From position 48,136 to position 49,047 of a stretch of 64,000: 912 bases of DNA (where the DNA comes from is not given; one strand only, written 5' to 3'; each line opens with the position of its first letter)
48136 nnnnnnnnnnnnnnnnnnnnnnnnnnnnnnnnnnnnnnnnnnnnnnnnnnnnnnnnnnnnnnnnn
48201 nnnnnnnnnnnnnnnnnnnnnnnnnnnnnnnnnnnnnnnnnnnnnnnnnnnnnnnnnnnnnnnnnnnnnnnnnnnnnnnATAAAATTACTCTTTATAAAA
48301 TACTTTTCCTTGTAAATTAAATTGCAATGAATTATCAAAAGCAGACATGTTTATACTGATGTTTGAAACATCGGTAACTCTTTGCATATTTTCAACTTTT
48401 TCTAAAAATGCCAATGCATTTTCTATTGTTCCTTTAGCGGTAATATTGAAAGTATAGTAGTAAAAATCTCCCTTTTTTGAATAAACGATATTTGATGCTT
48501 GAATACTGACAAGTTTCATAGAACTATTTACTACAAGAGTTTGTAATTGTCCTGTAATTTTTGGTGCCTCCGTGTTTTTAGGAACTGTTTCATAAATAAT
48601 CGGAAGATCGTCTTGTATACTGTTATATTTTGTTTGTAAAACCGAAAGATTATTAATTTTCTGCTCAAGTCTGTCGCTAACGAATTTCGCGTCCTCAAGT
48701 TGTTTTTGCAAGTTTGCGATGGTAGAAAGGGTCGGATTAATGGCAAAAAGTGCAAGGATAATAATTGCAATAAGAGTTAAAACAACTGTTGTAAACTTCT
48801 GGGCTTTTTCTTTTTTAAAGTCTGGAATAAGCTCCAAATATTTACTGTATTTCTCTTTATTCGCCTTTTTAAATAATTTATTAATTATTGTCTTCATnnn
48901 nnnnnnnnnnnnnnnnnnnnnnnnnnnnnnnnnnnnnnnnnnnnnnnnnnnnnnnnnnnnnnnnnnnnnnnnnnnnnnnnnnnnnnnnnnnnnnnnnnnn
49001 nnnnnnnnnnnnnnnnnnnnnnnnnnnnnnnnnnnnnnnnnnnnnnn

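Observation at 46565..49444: PilN/PilO-like pair co-transcribed with an LPPTG-anchored adhesin-like protein, with no pilM, pilin or secretin nearby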

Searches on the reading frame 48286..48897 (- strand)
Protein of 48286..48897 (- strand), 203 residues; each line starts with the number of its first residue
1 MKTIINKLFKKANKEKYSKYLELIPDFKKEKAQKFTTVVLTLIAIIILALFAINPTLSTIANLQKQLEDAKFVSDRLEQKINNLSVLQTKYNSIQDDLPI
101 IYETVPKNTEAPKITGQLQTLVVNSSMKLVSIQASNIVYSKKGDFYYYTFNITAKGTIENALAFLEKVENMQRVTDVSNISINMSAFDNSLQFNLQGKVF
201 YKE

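Call 3: search_protein_families(library=pfam, proteins=[window:48286-48897:-], max_evalue=1)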
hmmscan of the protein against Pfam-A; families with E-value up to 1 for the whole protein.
window:48286-48897:- (203 aa): 5 families
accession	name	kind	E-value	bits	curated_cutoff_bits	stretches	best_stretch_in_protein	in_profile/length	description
PF04350.18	PilO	-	1.9e-10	41.5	22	1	62-199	3-140/145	Pilus assembly protein, PilO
PF15183.11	MRAP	-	0.055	13.9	27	1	15-53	15-56/89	Melanocortin-2 receptor accessory protein family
PF04977.20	DivIC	-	0.079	13.2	28.9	1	42-92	1-51/80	Septum formation initiator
PF04612.17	T2SSM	-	0.13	12.9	27.8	1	37-88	20-71/160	Type II secretion system (T2SS), protein M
PF05531.17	NPV_P10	-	0.2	12.6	29.8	1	59-99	26-66/75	Nucleopolyhedrovirus P10 protein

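Call 4: search_protein_families(library=ncbifam, proteins=[window:48286-48897:-], max_evalue=1)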
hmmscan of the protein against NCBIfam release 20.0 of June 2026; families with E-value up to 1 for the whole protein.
window:48286-48897:- (203 aa): 3 families
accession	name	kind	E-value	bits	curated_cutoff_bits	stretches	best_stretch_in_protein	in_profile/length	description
NF040576.1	T2SS_GspM_XpsM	equivalog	2.2e-05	24.2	60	1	37-183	4-151/180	type II secretion system protein GspM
NF011041.0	PRK14471.1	equivalog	0.0064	16.5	200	1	33-86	10-63/164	F0F1 ATP synthase subunit B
NF041422.1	VirB10_subf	subfamily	0.053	13.1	400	1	11-132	32-154/404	VirB10/TraB/TrbI family type IV secretion system protein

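Call 11: find_encoding_contigs(protein=window:48286-48897:-, flank=10000, max_places=6)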
Protein window:48286-48897:- (203 aa): no gene with exactly this product is on record in the collection.

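Call 12: find_homologous_proteins(query=window:48286-48897:-)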
Query window:48286-48897:- (203 aa): 372 proteins with E <= 0.001 among 544 candidates; the best 120 are listed.
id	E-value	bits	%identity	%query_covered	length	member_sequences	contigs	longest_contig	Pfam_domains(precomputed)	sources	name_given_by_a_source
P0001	4.2e-120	416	100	100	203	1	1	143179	PF04350.19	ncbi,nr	ncbi:MAG: type 4a pilus biogenesis protein PilO [Candidatus Levybacteria bacterium]|nr:type 4a pilus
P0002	1.0e-102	359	86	100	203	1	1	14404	PF04350.19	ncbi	-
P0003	5.4e-97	340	82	100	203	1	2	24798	PF04350.19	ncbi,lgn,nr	ncbi:MAG: type 4a pilus biogenesis protein PilO [Candidatus Levybacteria bacterium]|nr:type 4a pilus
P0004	7.2e-83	294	68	100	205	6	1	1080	PF04350.19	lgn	-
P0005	1.5e-80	287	67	100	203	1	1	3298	PF04350.19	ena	-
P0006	1.7e-80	287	67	100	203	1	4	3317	PF04350.19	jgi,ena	-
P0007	2.2e-80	286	67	100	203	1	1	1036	PF04350.19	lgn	-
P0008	3.9e-80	285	67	100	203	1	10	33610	PF04350.19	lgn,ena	-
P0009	4.0e-80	285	67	100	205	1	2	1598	PF04350.19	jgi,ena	-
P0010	4.1e-80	285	67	100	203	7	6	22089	PF04350.19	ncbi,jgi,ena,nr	ncbi:MAG: hypothetical protein UR81_C0030G0005 [Candidatus Levybacteria bacterium GW2011_GWB1_35_5]|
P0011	6.3e-80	285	67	100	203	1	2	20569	PF04350.19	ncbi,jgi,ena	-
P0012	6.5e-80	285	67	100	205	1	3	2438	PF04350.19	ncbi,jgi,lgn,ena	-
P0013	1.9e-79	283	67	100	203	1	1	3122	PF04350.19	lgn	-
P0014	1.9e-79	283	67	100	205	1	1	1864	PF04350.19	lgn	-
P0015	5.0e-79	282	67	100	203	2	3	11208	PF04350.19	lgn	-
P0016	6.7e-79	281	67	100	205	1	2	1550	PF04350.19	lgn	-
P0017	1.2e-78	281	67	100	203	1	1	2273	PF04350.19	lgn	-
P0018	1.3e-78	280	67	100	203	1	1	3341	PF04350.19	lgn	-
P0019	1.4e-78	280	67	100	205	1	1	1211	PF04350.19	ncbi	-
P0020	1.8e-78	280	66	100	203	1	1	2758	PF04350.19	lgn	-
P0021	4.2e-77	276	64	100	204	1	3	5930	PF04350.19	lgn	-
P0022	1.4e-74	267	64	100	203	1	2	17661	PF04350.19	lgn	-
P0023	1.3e-72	261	62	100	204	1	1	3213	PF04350.19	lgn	-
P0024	2.4e-72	260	61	100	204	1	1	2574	PF04350.19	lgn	-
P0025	5.4e-72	259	61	100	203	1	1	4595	PF04350.19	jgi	jgi:Tfp pilus assembly protein PilO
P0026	1.5e-70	254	61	100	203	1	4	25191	PF04350.19,PF10741.15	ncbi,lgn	-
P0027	2.3e-70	254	61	100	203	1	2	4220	PF04350.19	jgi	-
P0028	3.2e-70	253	64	100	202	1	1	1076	PF04350.19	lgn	-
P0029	2.0e-69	251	62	100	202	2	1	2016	PF04350.19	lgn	-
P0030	2.5e-69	250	60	100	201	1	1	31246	PF04350.19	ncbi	-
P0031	5.6e-69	249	59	100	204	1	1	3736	PF04350.19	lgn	-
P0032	8.9e-69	248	59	100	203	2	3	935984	PF04350.19,PF10741.15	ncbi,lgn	-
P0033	3.0e-68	247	60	100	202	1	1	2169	PF04350.19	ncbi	-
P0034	7.5e-68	245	57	100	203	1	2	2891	PF04350.19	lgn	-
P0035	8.2e-68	245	58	100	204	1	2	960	PF04350.19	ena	-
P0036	1.2e-67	245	60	100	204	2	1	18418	PF04350.19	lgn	-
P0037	1.9e-66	241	60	100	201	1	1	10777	PF04350.19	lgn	-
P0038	9.7e-65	235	57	100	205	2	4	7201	PF04350.19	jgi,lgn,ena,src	-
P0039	4.8e-64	233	59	90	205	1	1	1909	PF04350.19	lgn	-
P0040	7.1e-64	233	57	100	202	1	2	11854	PF04350.19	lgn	-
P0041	4.0e-63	230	59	94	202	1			PF04350.19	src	-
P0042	4.5e-63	230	58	98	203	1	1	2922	PF04350.19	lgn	-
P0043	7.9e-63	229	57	100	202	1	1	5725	PF04350.19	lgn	-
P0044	9.9e-63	229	56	100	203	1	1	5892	PF04350.19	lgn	-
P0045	2.0e-62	228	56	100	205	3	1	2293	PF04350.19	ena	-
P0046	3.6e-62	227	59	94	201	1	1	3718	PF04350.19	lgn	-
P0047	5.1e-62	226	56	100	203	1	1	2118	PF04350.19,PF10741.15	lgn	-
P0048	2.7e-61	224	57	100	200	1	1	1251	PF04350.19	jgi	jgi:Tfp pilus assembly protein PilO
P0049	4.1e-61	224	55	100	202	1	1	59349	PF04350.19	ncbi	-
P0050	4.7e-61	223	54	100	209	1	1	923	PF04350.19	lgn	-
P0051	9.0e-61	222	55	100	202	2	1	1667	PF04350.19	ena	-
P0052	1.6e-60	222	55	98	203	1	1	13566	PF04350.19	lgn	-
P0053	1.9e-60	221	56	100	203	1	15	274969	PF04350.19,PF10741.15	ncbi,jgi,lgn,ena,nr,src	ncbi:MAG: hypothetical protein A3B38_04005 [Candidatus Levybacteria bacterium RIFCSPLOWO2_01_FULL_36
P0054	2.7e-60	221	55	98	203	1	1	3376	PF04350.19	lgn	-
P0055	5.4e-59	217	54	100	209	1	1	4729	PF04350.19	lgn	-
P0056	3.5e-58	214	57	90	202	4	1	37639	PF04350.19,PF10741.15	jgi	jgi:type IV pilus assembly protein PilO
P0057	5.2e-55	204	62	77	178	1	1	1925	PF04350.19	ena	-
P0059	2.4e-51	192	48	99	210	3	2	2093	PF04350.19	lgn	-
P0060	2.7e-51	192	49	100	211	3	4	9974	PF04350.19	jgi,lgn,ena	-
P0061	3.1e-51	191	52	96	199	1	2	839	PF04350.19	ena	-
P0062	3.2e-51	191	49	96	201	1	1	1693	PF04350.19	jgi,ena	-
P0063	3.7e-51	191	49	98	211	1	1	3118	PF04350.19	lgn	-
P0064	1.3e-50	189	49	96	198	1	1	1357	PF04350.19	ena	-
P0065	1.5e-50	189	50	99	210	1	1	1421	PF04350.19,PF10741.15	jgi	-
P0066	1.5e-50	189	52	96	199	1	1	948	PF04350.19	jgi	jgi:Tfp pilus assembly protein PilO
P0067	1.5e-50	189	49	96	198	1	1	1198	PF04350.19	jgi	jgi:Tfp pilus assembly protein PilO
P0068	1.6e-50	189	51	96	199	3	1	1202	PF04350.19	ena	-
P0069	1.8e-50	189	51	96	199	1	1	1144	PF04350.19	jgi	jgi:Tfp pilus assembly protein PilO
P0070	2.1e-50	189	46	98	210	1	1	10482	PF04350.19,PF10741.15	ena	-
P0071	3.4e-50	188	49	96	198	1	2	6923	PF04350.19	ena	-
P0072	4.9e-50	187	49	96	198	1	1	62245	PF04350.19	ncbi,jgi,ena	jgi:Tfp pilus assembly protein PilO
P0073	8.3e-50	187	49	96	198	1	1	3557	PF04350.19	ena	-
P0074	8.9e-50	187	49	96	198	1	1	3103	PF04350.19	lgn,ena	-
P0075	1.2e-49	186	51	96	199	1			PF04350.19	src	-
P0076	1.3e-49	186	48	96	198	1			PF04350.19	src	-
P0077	1.4e-49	186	49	96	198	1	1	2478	PF04350.19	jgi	jgi:Tfp pilus assembly protein PilO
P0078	1.8e-49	186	49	96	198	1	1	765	PF04350.19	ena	-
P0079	1.9e-49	186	50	96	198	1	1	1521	PF04350.19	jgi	jgi:Tfp pilus assembly protein PilO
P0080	2.4e-49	185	48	96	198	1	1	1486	PF04350.19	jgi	jgi:Tfp pilus assembly protein PilO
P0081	2.7e-49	185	49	96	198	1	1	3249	PF04350.19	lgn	-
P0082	2.8e-49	185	46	98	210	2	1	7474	PF04350.19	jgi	-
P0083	2.9e-49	185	49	96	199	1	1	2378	PF04350.19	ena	-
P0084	3.3e-49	185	49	96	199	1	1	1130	PF04350.19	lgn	-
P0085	3.8e-49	185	51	96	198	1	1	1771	PF04350.19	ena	-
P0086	3.9e-49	185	50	96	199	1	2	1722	PF04350.19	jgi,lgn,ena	jgi:Tfp pilus assembly protein PilO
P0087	4.4e-49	184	49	96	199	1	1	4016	PF04350.19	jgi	-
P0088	1.7e-48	182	48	96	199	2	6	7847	PF04350.19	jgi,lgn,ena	jgi:Tfp pilus assembly protein PilO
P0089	1.8e-48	182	48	98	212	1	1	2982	PF04350.19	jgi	jgi:Tfp pilus assembly protein PilO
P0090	2.3e-48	182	47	98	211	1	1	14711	PF04350.19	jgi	jgi:Tfp pilus assembly protein PilO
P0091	2.8e-48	182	48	96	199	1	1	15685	PF04350.19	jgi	-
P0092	3.0e-48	182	48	96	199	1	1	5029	PF04350.19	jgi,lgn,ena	-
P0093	3.2e-48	182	48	96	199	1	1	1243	PF04350.19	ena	-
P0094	3.7e-48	181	44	97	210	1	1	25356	PF04350.19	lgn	-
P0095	4.4e-48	181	43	99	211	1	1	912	PF04350.19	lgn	-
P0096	5.1e-48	181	49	96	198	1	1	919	PF04350.19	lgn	-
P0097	6.3e-48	181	49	98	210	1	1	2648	PF04350.19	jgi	jgi:Tfp pilus assembly protein PilO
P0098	6.3e-48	181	44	100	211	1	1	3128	PF04350.19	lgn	-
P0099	1.0e-47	180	48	96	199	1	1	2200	PF04350.19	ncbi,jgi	-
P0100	1.1e-47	180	50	96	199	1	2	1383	PF04350.19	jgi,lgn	jgi:Tfp pilus assembly protein PilO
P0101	1.4e-47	180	49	96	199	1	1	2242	PF04350.19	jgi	jgi:Tfp pilus assembly protein PilO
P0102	1.5e-47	179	49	98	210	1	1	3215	PF04350.19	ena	-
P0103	1.8e-47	179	48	96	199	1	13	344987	PF04350.19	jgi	jgi:Tfp pilus assembly protein PilO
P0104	1.9e-47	179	48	96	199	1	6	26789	PF04350.19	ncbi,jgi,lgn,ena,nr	ncbi:MAG TPA: type 4a pilus biogenesis protein PilO [Patescibacteria group bacterium]|jgi:Tfp pilus 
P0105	1.9e-47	179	47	98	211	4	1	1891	PF04350.19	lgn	-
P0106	2.3e-47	179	46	99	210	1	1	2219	PF04350.19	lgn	-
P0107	2.3e-47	179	48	96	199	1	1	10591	PF04350.19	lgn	-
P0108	4.1e-47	178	49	98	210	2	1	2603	PF04350.19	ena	-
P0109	4.9e-47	178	44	100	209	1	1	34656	PF04350.19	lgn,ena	-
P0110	5.2e-47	178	47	96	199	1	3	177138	PF04350.19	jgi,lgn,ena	jgi:Tfp pilus assembly protein PilO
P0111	5.8e-47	177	43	99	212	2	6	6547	PF04350.19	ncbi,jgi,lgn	jgi:Tfp pilus assembly protein PilO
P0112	6.1e-47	177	47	88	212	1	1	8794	PF04350.19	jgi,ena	-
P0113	6.3e-47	177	53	84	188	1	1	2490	PF04350.19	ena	-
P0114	6.9e-47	177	47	96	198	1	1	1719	PF04350.19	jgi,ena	-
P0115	8.4e-47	177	46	96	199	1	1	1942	PF04350.19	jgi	jgi:Tfp pilus assembly protein PilO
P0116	9.4e-47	177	50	92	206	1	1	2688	PF04350.19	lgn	-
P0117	1.1e-46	177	44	98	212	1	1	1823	PF04350.19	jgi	jgi:Tfp pilus assembly protein PilO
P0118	1.2e-46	176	44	96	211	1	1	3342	PF04350.19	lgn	-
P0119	1.4e-46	176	47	96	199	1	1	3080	PF04350.19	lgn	-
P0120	1.9e-46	176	47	96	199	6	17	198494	PF04350.19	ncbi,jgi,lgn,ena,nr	ncbi:MAG TPA: type 4a pilus biogenesis protein PilO [Patescibacteria group bacterium]|jgi:Tfp pilus 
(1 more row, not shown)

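Call 13: find_encoding_contigs(protein=P0032, flank=10000, max_places=2)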
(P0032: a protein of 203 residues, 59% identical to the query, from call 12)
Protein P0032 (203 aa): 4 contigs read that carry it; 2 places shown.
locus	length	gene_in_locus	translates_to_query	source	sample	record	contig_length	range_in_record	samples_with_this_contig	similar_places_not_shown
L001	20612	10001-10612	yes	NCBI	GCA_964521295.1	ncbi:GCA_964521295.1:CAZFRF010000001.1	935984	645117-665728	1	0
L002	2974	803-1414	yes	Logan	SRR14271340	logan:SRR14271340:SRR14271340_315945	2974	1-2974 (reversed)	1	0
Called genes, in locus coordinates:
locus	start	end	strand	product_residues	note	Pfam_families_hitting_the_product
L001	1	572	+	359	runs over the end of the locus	PF00953:Glycos_transf_4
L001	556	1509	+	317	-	PF01040:UbiA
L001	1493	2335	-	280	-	PF08308:PEGA, PF06347:SH3_4 (weak), PF08239:SH3_3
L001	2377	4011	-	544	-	PF00118:Cpn60_TCP1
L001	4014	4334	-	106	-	PF00166:Cpn10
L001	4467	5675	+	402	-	PF00801:PKD (weak)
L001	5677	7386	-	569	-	PF00009:GTP_EFTU, PF03144:GTP_EFTU_D2, PF14492:EFG_III (weak), PF00679:EFG_C, PF06421:LepA_C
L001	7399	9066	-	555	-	PF03023:MurJ, PF13440:Polysacc_synt_3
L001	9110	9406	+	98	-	PF01649:Ribosomal_S20p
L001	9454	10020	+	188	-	-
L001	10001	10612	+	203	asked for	PF04350:PilO, PF10741:T2SSM_b (weak)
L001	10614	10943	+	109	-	-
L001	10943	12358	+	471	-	PF00041:fn3 (weak), PF16656:Pur_ac_phosph_N (weak), PF17936:Big_6 (faint), PF19077:Big_13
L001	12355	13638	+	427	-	PF01266:DAO, PF01593:Amino_oxidase, PF07992:Pyr_redox_2 (faint), PF13450:NAD_binding_8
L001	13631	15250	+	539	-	PF10060:DUF2298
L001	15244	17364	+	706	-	PF10060:DUF2298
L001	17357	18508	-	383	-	PF03816:LytR_cpsA_psr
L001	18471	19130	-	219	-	PF00121:TIM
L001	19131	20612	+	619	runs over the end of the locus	PF00580:UvrD-helicase, PF13245:AAA_19, PF13604:AAA_30 (faint), PF01443:Viral_helicase1 (faint), PF13361:UvrD_C, PF13538:UvrD_C_2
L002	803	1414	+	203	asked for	PF04350:PilO, PF10741:T2SSM_b (weak)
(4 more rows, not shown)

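Call 14: find_encoding_contigs(protein=P0103, flank=10000, max_places=2)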
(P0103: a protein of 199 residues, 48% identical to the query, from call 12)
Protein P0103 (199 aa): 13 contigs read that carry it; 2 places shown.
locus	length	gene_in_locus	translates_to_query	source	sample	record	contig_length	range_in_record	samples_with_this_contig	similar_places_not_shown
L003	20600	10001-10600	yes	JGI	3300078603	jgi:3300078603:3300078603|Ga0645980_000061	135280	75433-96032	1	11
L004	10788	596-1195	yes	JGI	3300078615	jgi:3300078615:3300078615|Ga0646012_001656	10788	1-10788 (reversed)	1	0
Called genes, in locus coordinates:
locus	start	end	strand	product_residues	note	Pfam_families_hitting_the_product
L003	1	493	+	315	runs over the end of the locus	PF01040:UbiA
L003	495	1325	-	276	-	PF08308:PEGA, PF08239:SH3_3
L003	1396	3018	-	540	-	PF00118:Cpn60_TCP1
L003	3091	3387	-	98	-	PF00166:Cpn10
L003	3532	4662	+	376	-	-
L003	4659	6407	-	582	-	PF00009:GTP_EFTU, PF00071:Ras (weak), PF03144:GTP_EFTU_D2 (weak), PF14492:EFG_III (weak), PF00679:EFG_C, PF06421:LepA_C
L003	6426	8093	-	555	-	PF03023:MurJ, PF13440:Polysacc_synt_3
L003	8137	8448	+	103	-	-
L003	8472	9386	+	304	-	-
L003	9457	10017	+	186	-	-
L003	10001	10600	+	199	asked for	PF04350:PilO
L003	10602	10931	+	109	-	-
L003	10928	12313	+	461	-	PF19077:Big_13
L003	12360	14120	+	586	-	-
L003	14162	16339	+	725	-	PF10060:DUF2298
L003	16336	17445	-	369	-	PF03816:LytR_cpsA_psr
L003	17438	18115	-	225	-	PF00121:TIM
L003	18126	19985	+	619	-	PF00580:UvrD-helicase, PF13245:AAA_19, PF13604:AAA_30 (faint), PF01443:Viral_helicase1 (faint), PF13361:UvrD_C, PF13538:UvrD_C_2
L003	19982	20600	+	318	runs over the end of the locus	PF02388:FemAB, PF13480:Acetyltransf_6, PF02388:FemAB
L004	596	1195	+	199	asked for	PF04350:PilO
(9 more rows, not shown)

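Call 15: search_protein_families(library=pfam, proteins=[L003:8472-9386:+, L003:9457-10017:+, L003:10602-10931:+, L003:10928-12313:+, L003:12360-14120:+, L003:3532-4662:+, L001:9454-10020:+, L001:4467-5675:+], max_evalue=1)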
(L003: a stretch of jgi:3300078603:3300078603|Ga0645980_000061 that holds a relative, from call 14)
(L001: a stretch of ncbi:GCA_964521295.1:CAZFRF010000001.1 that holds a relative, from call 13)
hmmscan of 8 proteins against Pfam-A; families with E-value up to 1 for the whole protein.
L003:8472-9386:+ (304 aa): 0 families

L003:9457-10017:+ (186 aa): 4 families
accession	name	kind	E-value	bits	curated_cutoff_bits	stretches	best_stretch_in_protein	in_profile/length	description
PF05137.18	PilN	-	6.1e-05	23.4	22.8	1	101-162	2-63/78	Fimbrial assembly protein (PilN)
PF06794.17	UPF0270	-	0.027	15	25.6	1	47-76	32-61/69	Uncharacterised protein family (UPF0270)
PF25086.1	DUF7803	-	0.13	12.5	27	1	5-76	93-163/178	Domain of unknown function (DUF7803)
PF15412.11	Nse4-Nse3_bdg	-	0.21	12.1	23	0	119-154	10-45/55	Binding domain of Nse4/EID3 to Nse3-MAGE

L003:10602-10931:+ (109 aa): 0 families

L003:10928-12313:+ (461 aa): 5 families
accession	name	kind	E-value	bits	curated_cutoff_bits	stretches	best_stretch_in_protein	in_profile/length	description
PF19077.6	Big_13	-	2.5e-10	41.2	27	1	282-357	21-98/102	Bacterial Ig-like domain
PF16656.11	Pur_ac_phosph_N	-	0.0003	21.7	30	1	49-123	4-82/93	Purple acid Phosphatase, N-terminal domain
PF13620.12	CarboxypepD_reg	-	0.0037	18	32.3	1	295-345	10-58/82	Carboxypeptidase regulatory-like domain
PF00041.27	fn3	-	0.028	15.1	25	1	44-120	1-67/84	Fibronectin type III domain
PF17691.6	Croc_4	-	0.042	14.2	25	1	404-441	41-78/132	Contingent replication of cDNA 4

L003:12360-14120:+ (586 aa): 0 families

L003:3532-4662:+ (376 aa): 3 families
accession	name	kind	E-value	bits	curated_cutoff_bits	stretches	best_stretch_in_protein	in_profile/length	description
PF00801.26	PKD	-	0.0002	21.7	23.5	1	226-307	6-78/80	PKD domain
PF18911.6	PKD_4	-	0.0071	16.8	27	1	217-310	4-84/85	PKD domain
PF23732.1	PH_22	-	0.067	13.6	27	1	110-163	34-85/100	PH domain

L001:9454-10020:+ (188 aa): 0 families

L001:4467-5675:+ (402 aa): 2 families
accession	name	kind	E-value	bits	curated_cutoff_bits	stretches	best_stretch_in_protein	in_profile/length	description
PF00801.26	PKD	-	5.6e-06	26.7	23.5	1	277-345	16-73/80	PKD domain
PF18911.6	PKD_4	-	1.8e-05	25.1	27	1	272-346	14-77/85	PKD domain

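Call 19: find_related_loci(query=A1, collection=genome_contigs, flank=10000)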
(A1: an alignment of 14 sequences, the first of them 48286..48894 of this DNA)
Query A1 (202 aa) in genome_contigs; peptide patterns used: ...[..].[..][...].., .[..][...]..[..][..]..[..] (x = any residue, [..] = any of these).
110 stretches matched a pattern; 28 encode a relative of the query (tblastn E <= 1e-3); 28 distinct loci.
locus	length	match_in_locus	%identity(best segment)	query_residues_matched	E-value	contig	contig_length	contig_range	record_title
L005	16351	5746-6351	82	1-202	1e-106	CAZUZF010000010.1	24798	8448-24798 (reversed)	MAG TPA_asm: uncultured Gammaproteobacteria bacterium isolate binchicken_co38_1268 genome assembly, contig: NODE_4161_le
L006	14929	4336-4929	62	4-201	5e-78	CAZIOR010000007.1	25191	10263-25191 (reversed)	MAG TPA_asm: uncultured Gammaproteobacteria bacterium isolate SRP298887_co1_352 genome assembly, contig: NODE_1694_lengt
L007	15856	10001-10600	67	1-200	5e-77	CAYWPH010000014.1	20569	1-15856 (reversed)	MAG TPA_asm: uncultured Gammaproteobacteria bacterium isolate SRP302447_co3_825 genome assembly, contig: NODE_7206_lengt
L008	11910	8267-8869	65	1-201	1e-76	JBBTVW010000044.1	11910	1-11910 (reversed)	MAG: Patescibacteria group bacterium isolate H43-bin095_1 H43_bin095_1_000000000044, whole genome shotgun sequence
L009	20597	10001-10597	60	4-202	9e-76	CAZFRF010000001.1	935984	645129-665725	MAG TPA_asm: uncultured Gammaproteobacteria bacterium isolate SRP292972_co1_100 genome assembly, contig: NODE_5_length_9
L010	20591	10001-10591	57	5-202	8e-71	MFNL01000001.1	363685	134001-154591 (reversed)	MAG: Candidatus Levybacteria bacterium RIFCSPHIGHO2_01_FULL_37_17 rifcsphigho2_01_scaffold_35, whole genome shotgun sequ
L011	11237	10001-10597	56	4-202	2e-67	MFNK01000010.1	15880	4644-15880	MAG: Candidatus Levybacteria bacterium RIFCSPHIGHO2_01_FULL_36_15b rifcsphigho2_01_scaffold_8361, whole genome shotgun s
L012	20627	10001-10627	46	4-201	2e-56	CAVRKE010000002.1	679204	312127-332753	MAG: Candidatus Levybacteria bacterium isolate MFD01476.bin.1.95 genome assembly, contig: contig_6007, whole genome shot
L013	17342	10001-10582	48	9-202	2e-54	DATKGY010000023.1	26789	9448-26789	MAG TPA_asm: Patescibacteria group bacterium isolate SMAG_U14563 k141_163602, whole genome shotgun sequence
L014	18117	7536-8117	47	9-202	2e-53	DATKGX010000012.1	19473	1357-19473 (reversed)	MAG TPA_asm: Patescibacteria group bacterium isolate SMAG_U14562 k141_37526, whole genome shotgun sequence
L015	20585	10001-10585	46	15-202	3e-53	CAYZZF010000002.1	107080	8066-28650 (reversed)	MAG TPA_asm: uncultured Gammaproteobacteria bacterium isolate SRP093762_co1_95 genome assembly, contig: NODE_108_length_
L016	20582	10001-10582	46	9-202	6e-50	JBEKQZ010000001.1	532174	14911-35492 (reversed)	MAG: Candidatus Levyibacteriota bacterium isolate SPRUCE 49 SPRUCE_49_1, whole genome shotgun sequence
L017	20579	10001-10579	46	15-202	1e-49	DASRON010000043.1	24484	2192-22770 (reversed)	MAG TPA_asm: Patescibacteria group bacterium isolate SMAG_U10269 k141_381607, whole genome shotgun sequence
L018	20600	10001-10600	42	4-202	2e-46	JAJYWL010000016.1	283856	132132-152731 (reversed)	MAG: bacterium isolate FK3.bin113 NODE_31_length_283856_cov_3.502479, whole genome shotgun sequence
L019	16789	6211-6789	44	15-202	1e-45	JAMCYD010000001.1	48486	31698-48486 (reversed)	MAG: Patescibacteria group bacterium isolate FK_Sedi_B_Bin.369 NODE_1840_length_48486_cov_54.6209, whole genome shotgun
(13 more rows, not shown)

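Call 27: search_solved_structures(query=A1, max_evalue=10, show_alignments=1)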
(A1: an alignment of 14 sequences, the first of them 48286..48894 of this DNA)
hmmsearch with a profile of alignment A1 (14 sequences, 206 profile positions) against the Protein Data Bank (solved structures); distinct sequences matched with E-value up to 10: 4.
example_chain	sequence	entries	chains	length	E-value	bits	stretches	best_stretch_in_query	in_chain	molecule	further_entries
3jc8_Oa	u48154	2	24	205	1.9e-10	43.8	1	63-201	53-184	PilO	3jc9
2rjz_A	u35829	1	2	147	0.00018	24.3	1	82-203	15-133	PilO protein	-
5uvr_A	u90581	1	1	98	0.0037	20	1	135-203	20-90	PilO protein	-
9lc0_A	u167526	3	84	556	0.89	12.2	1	49-170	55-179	60 kDa protein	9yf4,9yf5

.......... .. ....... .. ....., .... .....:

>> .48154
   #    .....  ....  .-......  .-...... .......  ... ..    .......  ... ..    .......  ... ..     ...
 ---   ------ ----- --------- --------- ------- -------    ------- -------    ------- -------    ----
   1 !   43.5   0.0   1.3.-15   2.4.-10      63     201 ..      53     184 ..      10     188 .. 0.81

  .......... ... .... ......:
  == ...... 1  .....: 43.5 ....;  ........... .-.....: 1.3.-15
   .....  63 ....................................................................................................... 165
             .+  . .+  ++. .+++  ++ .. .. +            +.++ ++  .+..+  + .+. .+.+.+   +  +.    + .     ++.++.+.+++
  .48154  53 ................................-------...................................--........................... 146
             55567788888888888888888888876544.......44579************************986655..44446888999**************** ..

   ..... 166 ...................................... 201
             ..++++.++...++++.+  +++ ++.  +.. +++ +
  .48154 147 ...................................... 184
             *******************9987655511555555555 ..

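Call 30: find_encoding_contigs(protein=P0001, flank=10000, max_places=2)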
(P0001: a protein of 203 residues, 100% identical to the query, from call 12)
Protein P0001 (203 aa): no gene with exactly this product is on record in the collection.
